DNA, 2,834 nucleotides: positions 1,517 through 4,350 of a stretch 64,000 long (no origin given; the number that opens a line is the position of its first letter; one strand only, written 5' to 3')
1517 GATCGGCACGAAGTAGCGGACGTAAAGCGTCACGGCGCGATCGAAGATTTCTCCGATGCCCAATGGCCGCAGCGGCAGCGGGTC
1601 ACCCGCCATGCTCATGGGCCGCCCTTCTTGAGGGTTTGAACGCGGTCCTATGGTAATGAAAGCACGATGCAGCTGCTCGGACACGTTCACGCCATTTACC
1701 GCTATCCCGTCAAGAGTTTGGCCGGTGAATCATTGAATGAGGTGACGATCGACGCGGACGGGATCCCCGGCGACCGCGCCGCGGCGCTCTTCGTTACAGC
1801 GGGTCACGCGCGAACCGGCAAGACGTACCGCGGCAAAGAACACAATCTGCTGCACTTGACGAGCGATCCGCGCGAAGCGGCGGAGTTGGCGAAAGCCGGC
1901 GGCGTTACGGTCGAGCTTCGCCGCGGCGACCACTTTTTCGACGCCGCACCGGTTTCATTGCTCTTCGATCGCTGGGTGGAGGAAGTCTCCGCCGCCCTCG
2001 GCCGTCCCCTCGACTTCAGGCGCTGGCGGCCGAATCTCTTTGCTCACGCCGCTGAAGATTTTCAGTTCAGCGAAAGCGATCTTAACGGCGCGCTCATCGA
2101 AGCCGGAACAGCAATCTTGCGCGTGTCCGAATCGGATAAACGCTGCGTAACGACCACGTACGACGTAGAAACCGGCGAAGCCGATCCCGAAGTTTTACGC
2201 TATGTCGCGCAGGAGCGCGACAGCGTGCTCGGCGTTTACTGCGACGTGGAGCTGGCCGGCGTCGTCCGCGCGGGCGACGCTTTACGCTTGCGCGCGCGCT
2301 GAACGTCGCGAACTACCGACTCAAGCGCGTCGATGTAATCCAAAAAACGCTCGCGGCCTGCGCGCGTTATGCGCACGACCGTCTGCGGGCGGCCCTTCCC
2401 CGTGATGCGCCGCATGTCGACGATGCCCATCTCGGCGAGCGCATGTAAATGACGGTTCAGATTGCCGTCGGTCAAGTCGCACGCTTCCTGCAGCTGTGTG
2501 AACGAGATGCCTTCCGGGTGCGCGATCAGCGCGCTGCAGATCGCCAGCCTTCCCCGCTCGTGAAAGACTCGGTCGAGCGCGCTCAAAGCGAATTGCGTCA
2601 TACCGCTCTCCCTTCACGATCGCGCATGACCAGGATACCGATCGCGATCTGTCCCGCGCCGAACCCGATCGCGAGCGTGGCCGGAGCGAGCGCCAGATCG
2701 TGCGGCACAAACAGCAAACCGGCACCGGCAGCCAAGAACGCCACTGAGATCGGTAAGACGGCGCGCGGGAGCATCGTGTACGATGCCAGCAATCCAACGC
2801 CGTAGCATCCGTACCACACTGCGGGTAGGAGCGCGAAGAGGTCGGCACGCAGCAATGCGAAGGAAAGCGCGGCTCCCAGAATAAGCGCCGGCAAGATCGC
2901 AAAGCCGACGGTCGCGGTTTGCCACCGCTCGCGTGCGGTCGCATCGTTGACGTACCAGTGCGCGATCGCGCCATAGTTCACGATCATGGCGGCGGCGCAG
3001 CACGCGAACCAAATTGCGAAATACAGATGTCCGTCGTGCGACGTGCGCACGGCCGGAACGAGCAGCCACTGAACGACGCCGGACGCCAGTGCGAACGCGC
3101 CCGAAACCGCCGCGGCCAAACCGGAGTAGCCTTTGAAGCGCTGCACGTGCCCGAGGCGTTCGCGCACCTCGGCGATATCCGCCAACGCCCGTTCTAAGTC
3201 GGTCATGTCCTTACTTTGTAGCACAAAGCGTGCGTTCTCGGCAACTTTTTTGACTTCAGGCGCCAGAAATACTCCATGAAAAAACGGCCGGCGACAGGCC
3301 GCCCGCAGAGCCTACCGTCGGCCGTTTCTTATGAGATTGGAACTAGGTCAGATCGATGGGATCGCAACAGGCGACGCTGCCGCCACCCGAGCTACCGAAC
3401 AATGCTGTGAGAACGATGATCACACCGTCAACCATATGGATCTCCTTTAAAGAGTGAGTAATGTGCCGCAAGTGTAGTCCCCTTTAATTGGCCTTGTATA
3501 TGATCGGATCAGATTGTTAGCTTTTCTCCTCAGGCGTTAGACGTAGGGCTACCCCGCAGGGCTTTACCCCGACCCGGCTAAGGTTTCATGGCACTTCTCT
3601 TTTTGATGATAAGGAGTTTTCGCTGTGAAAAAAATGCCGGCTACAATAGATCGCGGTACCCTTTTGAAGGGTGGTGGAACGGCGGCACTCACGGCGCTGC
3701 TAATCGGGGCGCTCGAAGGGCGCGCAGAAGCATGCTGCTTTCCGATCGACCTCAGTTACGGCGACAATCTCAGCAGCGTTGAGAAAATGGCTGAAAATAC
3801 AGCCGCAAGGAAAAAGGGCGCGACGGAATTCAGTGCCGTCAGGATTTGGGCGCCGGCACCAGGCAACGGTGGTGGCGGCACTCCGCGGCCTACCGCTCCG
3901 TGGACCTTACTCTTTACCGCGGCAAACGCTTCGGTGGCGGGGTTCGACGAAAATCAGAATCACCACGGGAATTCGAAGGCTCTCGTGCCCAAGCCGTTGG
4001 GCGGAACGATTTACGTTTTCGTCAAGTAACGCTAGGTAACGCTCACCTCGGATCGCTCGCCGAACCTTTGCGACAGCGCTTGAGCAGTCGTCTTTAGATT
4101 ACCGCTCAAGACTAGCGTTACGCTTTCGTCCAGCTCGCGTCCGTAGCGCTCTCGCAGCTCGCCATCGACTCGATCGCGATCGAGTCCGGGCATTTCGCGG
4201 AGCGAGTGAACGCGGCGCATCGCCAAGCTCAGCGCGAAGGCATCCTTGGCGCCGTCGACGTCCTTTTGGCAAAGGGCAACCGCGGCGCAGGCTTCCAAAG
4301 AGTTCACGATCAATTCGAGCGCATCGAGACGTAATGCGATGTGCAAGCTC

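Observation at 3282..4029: Divergent gene pair sharing a hydrophobic helix plus an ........(S/T) motif; the short partner is an unannotated 30-aa peptide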

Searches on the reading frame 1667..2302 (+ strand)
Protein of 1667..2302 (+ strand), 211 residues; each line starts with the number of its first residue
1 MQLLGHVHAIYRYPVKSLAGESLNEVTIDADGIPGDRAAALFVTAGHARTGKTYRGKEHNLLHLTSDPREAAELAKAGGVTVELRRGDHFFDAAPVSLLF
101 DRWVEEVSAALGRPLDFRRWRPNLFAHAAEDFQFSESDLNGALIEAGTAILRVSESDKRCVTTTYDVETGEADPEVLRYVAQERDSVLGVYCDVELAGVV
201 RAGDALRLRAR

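Call 3: search_protein_families(library=pfam, proteins=[window:1667-2302:+], max_evalue=0.01)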
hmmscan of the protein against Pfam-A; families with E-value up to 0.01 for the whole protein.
window:1667-2302:+ (211 aa): 2 families
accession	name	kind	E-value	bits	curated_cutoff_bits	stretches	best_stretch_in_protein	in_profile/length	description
PF03473.23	MOSC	-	2.2e-13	50.7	22.7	1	89-206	5-119/120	MOSC domain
PF03476.21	MOSC_N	-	1.2e-06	28.7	25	1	5-53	2-51/119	MOSC N-terminal beta barrel domain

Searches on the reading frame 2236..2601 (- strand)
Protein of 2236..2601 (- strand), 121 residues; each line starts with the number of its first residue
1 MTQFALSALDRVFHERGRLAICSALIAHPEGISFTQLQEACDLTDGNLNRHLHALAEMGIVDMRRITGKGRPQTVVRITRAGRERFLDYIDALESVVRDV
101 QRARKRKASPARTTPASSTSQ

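Call 3: search_protein_families(library=pfam, proteins=[window:2236-2601:-], max_evalue=0.01)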
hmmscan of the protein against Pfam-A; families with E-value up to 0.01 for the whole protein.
window:2236-2601:- (121 aa): 9 families
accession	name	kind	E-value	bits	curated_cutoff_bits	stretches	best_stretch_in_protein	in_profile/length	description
PF13601.12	HTH_34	-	2.1e-17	63.5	27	1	18-97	2-80/80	Winged helix DNA-binding domain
PF12840.13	HTH_20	-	1.3e-09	38.3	27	1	18-64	6-51/51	Helix-turn-helix domain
PF09339.16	HTH_IclR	-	8.5e-05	22.7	22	1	21-61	8-48/52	IclR helix-turn-helix domain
PF13412.12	HTH_24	-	0.00021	21.2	21.9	1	23-61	10-47/48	Winged helix-turn-helix DNA-binding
PF12802.13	MarR_2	-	0.0011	19.5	27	1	24-68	13-57/61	MarR family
PF01022.26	HTH_5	-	0.0013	19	22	1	32-62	16-46/47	Bacterial regulatory protein, arsR family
PF24266.1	HTH_HVO_0163_N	-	0.0023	18.4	31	1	20-69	6-54/70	HVO_0163, N-terminal HTH domain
PF24038.1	DUF7347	-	0.003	18.2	27.6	1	16-57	11-54/77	Domain of unknown function (DUF7347)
PF03551.20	PadR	-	0.0045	17.4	27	1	38-86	24-73/75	Transcriptional regulator PadR-like family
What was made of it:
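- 2236..2601 (-): ArsR-like winged-helix regulator in an operon with the membrane protein. Pfam HTH_34 63.5 bits and HTH_20 38.3 bits (call 3).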

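Call 64: search_protein_families(library=ncbifam, proteins=[window:2236-2601:-], max_evalue=0.1)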
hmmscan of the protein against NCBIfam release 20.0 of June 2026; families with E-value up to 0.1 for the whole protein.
window:2236-2601:- (121 aa): 10 families
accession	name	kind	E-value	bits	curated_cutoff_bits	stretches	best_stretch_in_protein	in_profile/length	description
NF033788.1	HTH_metalloreg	subfamily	8e-06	25.6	55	1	12-65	7-59/77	metalloregulator ArsR/SmtB family transcription factor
TIGR02702.1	SufR_cyano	equivalog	2.5e-05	24.1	178.8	1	23-88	8-74/208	iron-sulfur cluster biosynthesis transcriptional regulator SufR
NF005061.0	PRK06474.1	equivalog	0.0056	16.6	121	1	12-62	7-58/178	hypothetical protein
NF040642.1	sulf_sens_BigR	equivalog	0.0057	16.7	155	1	11-66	15-68/95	sulfite-sensing transcriptional repressor BigR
NF053635.1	TransRegRv3488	equivalog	0.011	16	140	1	42-100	37-95/98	Rv3488 family transcriptional regulator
NF053606.1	Sta1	subfamily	0.011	15.8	80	1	20-74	24-79/100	Sta1 family transcriptional regulator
NF040939.2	trans_reg_lrs14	equivalog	0.02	14.9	90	1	21-77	26-84/103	Lrs14 family HTH-type transcriptional regulator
NF047906.1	CdPbTransRegCmtR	equivalog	0.029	14.3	150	1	9-64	14-67/104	Cd(II)/Pb(II)-sensing metalloregulatory transcriptional regulator CmtR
NF050184.1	VpaChn25_0724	subfamily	0.033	14.4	65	1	45-84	37-72/88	VpaChn25_0724 family phage protein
NF041413.1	ArsR_Rv2640c_fam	equivalog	0.035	14.5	155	1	16-65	42-92/118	Rv2640c family ArsR-like transcriptional regulator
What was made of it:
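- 2236..2601 (-): NCBIfam ArsR/SmtB hit below cutoff (call 64).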

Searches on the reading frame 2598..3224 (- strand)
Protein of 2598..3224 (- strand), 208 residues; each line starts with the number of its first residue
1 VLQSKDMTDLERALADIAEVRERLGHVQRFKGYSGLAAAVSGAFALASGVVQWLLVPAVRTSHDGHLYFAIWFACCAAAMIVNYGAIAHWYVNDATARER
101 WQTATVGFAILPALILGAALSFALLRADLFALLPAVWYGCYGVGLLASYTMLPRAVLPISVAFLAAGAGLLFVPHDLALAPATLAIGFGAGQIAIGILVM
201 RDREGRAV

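Call 3: search_protein_families(library=pfam, proteins=[window:2598-3224:-], max_evalue=0.01)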
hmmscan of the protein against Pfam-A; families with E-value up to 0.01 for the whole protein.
window:2598-3224:- (208 aa): 1 family
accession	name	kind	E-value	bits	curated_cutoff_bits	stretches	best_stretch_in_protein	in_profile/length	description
PF20128.4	DUF6518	-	0.0024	17.8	25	1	29-167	58-188/204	Family of unknown function (DUF6518)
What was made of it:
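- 2598..3224 (-): Membrane protein gene on the same strand as the short gene. The listed ORF starts at GTG 3224; the true start is probably ATG 3206. Six hydrophobic segments by eye, with a Cys75-Cys76 pair (codons 2997-3002) in the second. Only a weak DUF6518 hit (call 3).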

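Call 64: search_protein_families(library=ncbifam, proteins=[window:2598-3224:-], max_evalue=0.1)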
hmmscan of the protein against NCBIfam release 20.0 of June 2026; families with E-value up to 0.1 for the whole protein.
window:2598-3224:- (208 aa): 0 families

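Call 87: search_solved_structures(query=window:2598-3224:-, max_evalue=1)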
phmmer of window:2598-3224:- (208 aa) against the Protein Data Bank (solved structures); distinct sequences matched with E-value up to 1: 2.
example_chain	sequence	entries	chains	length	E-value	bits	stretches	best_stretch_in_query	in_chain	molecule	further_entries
2vfb_A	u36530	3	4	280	0.21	14.8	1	12-86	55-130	ARYLAMINE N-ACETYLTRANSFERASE | Arylamine N-acetyltransferase Nat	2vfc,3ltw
4b55_A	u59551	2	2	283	0.21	14.7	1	12-86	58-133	ARYLAMINE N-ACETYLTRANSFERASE NAT | ARYLAMINE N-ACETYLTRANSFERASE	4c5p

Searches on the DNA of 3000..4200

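Call 30: search_rna_families(source=window, start=3000, end=4200, threshold=evalue, max_evalue=1)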
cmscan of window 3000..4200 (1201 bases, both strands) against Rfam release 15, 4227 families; matches with E-value up to 1: 0.
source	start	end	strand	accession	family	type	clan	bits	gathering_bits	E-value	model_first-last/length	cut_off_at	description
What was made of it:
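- Tried and rejected: None in 3000-4200 at E<=1 (call 30).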

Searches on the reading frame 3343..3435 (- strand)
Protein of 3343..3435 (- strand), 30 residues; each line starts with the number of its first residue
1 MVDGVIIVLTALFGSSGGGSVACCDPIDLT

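Call 3: search_protein_families(library=pfam, proteins=[window:3343-3435:-], max_evalue=0.01)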
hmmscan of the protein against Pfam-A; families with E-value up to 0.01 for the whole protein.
window:3343-3435:- (30 aa): 0 families

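Call 64: search_protein_families(library=ncbifam, proteins=[window:3343-3435:-], max_evalue=0.1)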
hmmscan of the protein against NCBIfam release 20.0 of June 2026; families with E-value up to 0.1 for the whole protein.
window:3343-3435:- (30 aa): 0 families

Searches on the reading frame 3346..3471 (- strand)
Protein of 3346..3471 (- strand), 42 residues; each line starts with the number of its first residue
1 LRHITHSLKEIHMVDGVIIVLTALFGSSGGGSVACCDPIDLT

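Call 18: find_homologous_proteins(query=window:3346-3471:-, max_evalue=10)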
Query seq(42 aa) (42 aa): 1 proteins with E <= 10 among 1 candidates.
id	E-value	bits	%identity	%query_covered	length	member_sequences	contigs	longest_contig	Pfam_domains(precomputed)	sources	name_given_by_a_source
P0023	2.0e-10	57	100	71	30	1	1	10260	-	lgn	-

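Call 19: find_encoding_contigs(protein=P0023, flank=6000)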
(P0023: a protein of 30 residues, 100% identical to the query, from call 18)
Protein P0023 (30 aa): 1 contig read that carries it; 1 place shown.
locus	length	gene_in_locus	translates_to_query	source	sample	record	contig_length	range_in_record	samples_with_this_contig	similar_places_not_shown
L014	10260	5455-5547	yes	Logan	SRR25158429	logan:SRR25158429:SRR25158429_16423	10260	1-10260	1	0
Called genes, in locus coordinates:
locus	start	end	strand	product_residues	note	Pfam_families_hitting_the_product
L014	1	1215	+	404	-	?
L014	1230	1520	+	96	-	PF02575:YbaB_DNA_bd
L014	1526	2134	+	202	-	PF21176:RecR_HhH, PF02132:RecR_ZnF, PF01751:Toprim, PF13662:Toprim_4, PF21175:RecR_C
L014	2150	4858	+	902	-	PF00211:Guanylate_cyc, PF01637:ATPase_2 (faint), PF13191:AAA_16 (weak), PF13401:AAA_22, PF25872:HTH_77, PF13424:TPR_12 (weak)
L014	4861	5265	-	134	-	-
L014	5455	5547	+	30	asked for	-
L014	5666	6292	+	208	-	-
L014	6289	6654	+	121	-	PF12840:HTH_20, PF13601:HTH_34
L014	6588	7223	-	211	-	PF03476:MOSC_N (weak), PF03473:MOSC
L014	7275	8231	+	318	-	-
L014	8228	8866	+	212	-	PF13559:DUF4129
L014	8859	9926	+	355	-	PF14258:DUF4350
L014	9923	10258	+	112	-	?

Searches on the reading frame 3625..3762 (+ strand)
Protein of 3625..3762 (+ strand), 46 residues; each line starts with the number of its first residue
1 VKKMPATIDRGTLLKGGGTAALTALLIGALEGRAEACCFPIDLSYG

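Call 50: find_homologous_proteins(query=A2, max_evalue=10)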
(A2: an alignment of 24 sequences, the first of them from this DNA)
Query A2 (24 sequences) (46 aa, profile of the alignment): 2 proteins with E <= 10 among 2183 candidates.
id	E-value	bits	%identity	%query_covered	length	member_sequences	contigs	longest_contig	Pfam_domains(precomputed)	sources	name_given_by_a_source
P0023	7.3e-5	40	54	52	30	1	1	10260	-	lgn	-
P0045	3.6e-3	35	41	70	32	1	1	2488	-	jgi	-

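Call 52: find_encoding_contigs(protein=P0045, flank=5000)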
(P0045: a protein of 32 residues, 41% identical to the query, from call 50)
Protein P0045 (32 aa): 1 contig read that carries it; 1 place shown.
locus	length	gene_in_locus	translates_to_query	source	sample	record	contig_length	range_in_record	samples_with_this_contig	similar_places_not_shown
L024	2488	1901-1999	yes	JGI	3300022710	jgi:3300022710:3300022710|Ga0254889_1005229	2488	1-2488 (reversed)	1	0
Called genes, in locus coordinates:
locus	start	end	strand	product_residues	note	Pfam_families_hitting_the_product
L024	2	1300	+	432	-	?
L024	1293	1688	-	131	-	-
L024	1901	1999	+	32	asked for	-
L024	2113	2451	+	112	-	-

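Call 83: list_cluster_members(proteins=[P0045, P0023])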
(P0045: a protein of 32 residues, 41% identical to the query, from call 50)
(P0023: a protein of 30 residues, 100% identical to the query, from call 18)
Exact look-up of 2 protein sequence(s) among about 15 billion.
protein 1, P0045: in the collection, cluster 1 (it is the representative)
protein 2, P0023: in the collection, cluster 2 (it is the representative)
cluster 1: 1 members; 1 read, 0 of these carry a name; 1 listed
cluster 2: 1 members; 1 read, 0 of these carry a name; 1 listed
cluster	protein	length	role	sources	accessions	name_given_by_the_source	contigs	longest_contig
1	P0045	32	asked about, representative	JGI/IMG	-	-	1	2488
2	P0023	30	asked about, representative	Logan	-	-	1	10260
